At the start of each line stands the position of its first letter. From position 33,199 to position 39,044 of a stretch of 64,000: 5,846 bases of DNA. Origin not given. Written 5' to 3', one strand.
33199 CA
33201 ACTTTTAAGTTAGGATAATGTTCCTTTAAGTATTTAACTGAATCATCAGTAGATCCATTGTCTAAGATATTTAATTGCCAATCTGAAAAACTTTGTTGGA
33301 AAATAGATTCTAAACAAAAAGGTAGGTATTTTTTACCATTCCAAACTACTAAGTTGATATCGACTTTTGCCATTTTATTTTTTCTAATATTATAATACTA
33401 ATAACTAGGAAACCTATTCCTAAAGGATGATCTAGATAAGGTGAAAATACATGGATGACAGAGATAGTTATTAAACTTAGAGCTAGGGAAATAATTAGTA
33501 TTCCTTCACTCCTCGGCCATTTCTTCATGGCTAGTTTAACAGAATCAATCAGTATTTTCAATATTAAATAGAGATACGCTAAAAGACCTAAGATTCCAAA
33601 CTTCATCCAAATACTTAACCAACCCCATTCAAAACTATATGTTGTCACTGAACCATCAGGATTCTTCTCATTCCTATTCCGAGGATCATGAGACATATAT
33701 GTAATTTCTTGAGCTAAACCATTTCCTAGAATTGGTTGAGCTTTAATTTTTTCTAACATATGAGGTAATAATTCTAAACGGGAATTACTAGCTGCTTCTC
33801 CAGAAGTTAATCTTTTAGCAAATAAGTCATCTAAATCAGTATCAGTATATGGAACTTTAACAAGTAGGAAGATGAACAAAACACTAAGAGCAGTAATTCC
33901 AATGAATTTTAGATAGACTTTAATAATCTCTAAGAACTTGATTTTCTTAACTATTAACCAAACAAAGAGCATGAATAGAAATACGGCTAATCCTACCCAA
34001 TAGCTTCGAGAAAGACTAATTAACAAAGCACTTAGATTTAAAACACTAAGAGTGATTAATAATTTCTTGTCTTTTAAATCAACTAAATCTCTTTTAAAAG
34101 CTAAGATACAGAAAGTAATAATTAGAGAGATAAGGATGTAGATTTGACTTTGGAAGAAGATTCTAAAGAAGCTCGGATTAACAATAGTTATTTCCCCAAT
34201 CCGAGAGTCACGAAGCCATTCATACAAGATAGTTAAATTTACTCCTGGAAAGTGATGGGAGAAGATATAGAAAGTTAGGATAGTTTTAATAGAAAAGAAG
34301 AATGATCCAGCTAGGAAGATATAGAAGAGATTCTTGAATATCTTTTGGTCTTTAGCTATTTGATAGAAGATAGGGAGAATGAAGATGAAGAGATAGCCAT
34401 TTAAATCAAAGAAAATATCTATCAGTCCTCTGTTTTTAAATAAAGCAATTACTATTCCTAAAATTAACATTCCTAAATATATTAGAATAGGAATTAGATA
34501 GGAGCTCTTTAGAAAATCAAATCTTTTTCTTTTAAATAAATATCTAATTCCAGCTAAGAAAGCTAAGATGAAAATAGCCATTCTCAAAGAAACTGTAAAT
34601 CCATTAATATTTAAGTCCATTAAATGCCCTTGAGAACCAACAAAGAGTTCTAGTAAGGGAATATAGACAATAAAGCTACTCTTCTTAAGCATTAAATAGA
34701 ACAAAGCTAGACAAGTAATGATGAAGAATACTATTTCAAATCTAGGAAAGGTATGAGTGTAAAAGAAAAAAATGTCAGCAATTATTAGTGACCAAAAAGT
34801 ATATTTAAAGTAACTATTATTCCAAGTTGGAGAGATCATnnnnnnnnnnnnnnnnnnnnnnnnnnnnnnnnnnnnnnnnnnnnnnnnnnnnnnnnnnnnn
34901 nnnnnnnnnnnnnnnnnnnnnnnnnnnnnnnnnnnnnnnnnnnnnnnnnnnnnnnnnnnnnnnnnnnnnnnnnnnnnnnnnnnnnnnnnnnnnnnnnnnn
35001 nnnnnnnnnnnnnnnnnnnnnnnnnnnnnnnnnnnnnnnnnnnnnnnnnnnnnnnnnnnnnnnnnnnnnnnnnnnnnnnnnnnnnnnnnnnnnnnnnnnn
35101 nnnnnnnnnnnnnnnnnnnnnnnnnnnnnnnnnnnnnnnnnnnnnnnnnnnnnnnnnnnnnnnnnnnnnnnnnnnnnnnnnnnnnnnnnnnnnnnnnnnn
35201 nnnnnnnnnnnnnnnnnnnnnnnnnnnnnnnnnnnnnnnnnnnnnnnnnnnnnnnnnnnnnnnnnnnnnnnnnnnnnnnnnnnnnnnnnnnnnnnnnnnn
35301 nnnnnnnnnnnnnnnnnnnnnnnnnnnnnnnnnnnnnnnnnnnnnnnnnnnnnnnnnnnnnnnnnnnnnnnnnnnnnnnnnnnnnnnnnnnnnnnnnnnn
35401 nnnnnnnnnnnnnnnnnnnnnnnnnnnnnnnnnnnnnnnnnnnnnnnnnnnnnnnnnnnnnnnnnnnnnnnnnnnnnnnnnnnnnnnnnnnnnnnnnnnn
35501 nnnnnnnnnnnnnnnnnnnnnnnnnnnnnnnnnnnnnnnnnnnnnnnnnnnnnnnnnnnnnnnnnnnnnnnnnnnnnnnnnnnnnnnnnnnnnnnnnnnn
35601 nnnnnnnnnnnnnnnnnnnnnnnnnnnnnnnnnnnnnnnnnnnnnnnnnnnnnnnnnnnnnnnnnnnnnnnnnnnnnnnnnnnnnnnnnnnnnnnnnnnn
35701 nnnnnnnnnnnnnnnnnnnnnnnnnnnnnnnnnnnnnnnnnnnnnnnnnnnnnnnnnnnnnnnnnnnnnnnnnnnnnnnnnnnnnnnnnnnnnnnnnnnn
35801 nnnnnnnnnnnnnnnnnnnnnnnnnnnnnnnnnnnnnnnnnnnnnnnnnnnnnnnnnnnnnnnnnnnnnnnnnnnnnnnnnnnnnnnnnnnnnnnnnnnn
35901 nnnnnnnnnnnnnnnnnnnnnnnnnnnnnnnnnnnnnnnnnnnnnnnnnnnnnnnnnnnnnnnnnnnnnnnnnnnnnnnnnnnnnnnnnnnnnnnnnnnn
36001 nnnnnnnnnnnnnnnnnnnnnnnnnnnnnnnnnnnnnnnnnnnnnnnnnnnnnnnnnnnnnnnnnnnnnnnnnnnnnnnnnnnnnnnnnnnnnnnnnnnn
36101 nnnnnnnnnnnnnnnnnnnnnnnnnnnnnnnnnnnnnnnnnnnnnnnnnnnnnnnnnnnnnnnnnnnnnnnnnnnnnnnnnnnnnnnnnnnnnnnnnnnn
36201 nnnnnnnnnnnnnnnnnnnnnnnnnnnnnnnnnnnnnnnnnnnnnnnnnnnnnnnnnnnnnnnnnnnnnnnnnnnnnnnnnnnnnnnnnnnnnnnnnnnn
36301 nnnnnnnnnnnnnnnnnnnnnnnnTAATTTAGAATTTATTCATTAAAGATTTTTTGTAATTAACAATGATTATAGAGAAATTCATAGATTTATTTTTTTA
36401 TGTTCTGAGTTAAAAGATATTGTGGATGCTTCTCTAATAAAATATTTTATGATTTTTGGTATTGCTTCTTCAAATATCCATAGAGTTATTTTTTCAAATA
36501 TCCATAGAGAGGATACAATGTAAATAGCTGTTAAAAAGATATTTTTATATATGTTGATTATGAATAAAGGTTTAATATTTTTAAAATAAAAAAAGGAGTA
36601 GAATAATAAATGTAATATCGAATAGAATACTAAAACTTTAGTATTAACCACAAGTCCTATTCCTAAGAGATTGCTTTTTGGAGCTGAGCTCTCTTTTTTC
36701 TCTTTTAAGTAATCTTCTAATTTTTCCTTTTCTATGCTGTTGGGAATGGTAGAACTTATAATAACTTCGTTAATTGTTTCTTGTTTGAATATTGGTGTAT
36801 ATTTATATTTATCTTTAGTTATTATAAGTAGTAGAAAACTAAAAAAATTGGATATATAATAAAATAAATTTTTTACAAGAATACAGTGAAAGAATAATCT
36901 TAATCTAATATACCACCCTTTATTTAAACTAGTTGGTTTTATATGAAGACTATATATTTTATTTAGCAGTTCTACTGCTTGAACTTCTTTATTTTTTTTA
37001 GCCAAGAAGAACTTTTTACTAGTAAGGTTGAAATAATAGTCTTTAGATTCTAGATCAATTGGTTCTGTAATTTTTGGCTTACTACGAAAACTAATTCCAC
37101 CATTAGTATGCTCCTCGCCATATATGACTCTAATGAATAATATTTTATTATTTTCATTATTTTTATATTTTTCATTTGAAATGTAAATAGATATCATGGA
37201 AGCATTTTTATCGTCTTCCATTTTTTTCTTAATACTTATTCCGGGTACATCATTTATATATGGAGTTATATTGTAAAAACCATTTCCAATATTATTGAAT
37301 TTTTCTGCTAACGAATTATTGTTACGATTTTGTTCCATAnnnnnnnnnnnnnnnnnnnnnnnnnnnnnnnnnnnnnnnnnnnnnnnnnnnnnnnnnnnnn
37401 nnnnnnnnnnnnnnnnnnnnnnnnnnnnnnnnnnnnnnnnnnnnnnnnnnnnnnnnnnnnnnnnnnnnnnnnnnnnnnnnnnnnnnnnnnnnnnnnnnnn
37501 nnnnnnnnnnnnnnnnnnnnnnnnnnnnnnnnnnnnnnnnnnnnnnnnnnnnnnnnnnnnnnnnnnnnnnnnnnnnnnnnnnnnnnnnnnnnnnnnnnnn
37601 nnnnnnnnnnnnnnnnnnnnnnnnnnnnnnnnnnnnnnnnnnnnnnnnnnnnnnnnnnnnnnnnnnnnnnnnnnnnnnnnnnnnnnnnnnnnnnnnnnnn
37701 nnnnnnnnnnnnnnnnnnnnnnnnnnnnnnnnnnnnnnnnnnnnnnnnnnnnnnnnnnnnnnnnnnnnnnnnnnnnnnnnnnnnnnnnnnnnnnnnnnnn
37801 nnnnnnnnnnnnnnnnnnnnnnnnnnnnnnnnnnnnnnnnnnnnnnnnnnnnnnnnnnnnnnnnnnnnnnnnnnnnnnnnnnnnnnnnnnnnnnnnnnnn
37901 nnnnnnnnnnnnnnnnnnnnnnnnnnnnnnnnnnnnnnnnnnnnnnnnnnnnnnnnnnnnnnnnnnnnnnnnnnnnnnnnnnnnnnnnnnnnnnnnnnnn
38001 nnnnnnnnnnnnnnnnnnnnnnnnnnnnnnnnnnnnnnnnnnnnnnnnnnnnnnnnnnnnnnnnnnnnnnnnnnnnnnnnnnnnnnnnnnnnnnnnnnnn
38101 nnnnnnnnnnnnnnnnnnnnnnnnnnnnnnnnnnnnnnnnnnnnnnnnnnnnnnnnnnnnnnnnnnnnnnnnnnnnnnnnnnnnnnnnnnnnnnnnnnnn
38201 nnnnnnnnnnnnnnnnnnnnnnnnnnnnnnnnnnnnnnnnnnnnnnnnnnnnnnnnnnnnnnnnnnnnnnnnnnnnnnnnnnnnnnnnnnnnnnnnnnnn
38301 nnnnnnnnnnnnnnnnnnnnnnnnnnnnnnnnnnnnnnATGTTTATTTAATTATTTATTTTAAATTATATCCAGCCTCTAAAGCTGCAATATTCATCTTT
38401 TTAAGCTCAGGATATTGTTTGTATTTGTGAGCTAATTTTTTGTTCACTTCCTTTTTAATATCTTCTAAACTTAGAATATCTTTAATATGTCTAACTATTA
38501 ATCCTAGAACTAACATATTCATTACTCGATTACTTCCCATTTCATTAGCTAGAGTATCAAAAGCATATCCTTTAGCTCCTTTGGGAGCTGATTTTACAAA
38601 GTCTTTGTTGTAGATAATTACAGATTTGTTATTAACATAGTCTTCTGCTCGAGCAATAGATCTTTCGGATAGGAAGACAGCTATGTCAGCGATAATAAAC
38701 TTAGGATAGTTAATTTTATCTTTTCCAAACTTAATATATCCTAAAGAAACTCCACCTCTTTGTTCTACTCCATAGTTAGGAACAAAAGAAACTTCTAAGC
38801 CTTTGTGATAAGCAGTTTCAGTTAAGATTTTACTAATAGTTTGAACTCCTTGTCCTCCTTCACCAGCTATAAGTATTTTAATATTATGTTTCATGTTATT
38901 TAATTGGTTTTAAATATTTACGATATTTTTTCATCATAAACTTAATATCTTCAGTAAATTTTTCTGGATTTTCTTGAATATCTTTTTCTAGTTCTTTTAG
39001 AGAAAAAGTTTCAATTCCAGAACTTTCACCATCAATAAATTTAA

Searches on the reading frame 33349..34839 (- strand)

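Call 51: search_protein_families(library=pfam, proteins=[window:33349-34839:-], max_evalue=0.001)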
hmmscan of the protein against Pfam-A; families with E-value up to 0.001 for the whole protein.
window:33349-34839:- (496 aa): 1 family
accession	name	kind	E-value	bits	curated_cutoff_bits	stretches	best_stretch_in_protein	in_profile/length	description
PF04932.20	Wzy_C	-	6e-16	59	31.7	1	265-423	3-149/149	O-Antigen ligase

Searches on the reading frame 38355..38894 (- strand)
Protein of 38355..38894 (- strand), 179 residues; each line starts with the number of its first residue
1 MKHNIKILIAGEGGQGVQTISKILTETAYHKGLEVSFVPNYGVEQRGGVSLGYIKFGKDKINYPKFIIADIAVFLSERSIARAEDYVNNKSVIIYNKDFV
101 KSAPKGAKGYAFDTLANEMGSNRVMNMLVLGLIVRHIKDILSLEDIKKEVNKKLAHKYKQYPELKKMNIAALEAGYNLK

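Call 51: search_protein_families(library=pfam, proteins=[window:38355-38894:-], max_evalue=0.001)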
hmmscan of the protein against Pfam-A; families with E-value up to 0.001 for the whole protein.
window:38355-38894:- (179 aa): 1 family
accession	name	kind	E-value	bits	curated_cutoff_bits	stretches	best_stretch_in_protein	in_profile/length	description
PF01558.24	POR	-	4.9e-30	105.4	27.4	1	13-177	1-173/173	Pyruvate ferredoxin/flavodoxin oxidoreductase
